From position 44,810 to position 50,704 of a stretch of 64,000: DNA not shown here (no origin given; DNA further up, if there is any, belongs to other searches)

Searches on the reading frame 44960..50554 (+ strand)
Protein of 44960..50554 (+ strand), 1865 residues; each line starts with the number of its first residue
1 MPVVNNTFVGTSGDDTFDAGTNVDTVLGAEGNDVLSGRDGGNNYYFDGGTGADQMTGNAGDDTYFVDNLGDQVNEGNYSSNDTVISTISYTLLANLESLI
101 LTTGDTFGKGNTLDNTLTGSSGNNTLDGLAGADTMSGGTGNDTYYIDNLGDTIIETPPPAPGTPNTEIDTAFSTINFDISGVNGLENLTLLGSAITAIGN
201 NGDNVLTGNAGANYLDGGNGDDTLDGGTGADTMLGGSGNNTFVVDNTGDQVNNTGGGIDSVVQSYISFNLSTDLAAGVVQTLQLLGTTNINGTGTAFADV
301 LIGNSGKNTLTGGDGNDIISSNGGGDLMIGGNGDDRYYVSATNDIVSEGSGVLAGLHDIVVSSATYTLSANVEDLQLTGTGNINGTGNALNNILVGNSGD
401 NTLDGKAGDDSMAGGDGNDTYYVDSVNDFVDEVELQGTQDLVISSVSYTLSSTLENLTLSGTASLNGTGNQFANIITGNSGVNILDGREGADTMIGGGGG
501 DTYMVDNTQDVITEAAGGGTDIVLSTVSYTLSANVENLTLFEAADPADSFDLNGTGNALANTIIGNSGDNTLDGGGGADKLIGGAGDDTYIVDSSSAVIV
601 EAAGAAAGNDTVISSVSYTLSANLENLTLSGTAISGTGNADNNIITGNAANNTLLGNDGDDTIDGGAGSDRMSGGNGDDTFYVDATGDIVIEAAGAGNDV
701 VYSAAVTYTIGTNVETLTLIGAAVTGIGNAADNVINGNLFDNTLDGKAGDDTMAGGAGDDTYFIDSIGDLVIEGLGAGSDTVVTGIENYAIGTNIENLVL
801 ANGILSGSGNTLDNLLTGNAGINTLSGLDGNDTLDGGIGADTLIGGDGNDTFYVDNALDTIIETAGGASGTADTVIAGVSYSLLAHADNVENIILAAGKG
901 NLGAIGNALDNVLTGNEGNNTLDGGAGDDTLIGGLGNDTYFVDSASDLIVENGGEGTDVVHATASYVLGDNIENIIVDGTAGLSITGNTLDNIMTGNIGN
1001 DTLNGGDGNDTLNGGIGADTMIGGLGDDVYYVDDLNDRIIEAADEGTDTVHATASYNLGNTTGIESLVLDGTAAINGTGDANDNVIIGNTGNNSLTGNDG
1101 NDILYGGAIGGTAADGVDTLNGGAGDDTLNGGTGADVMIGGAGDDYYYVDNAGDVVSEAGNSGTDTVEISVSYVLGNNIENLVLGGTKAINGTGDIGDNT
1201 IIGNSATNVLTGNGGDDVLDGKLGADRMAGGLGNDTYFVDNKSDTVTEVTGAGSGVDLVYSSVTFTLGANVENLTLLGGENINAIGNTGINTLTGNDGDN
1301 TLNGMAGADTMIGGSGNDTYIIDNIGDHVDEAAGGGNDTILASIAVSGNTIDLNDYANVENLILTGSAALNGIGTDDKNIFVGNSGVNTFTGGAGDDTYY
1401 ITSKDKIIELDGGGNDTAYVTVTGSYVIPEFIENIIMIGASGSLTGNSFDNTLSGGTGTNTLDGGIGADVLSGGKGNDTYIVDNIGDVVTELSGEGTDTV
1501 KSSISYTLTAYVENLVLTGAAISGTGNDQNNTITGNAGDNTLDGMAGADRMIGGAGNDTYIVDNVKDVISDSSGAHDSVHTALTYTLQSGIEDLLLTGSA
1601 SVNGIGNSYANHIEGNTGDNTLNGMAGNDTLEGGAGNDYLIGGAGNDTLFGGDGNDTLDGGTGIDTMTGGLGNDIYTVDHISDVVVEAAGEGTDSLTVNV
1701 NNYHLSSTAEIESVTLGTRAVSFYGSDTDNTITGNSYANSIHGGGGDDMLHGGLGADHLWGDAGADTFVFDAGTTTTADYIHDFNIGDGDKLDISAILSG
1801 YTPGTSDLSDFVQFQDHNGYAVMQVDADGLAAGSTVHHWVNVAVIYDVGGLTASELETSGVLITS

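Call 67: search_protein_families(library=pfam, proteins=[window:44960-50554:+], max_evalue=0.00001)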
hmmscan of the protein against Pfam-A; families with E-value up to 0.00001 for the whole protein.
window:44960-50554:+ (1865 aa): 1 family
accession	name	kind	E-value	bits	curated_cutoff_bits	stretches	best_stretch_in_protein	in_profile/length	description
PF00353.25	HemolysinCabind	-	1e-140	457.2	23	18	1605-1640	1-36/36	RTX calcium-binding nonapeptide repeat (4 copies)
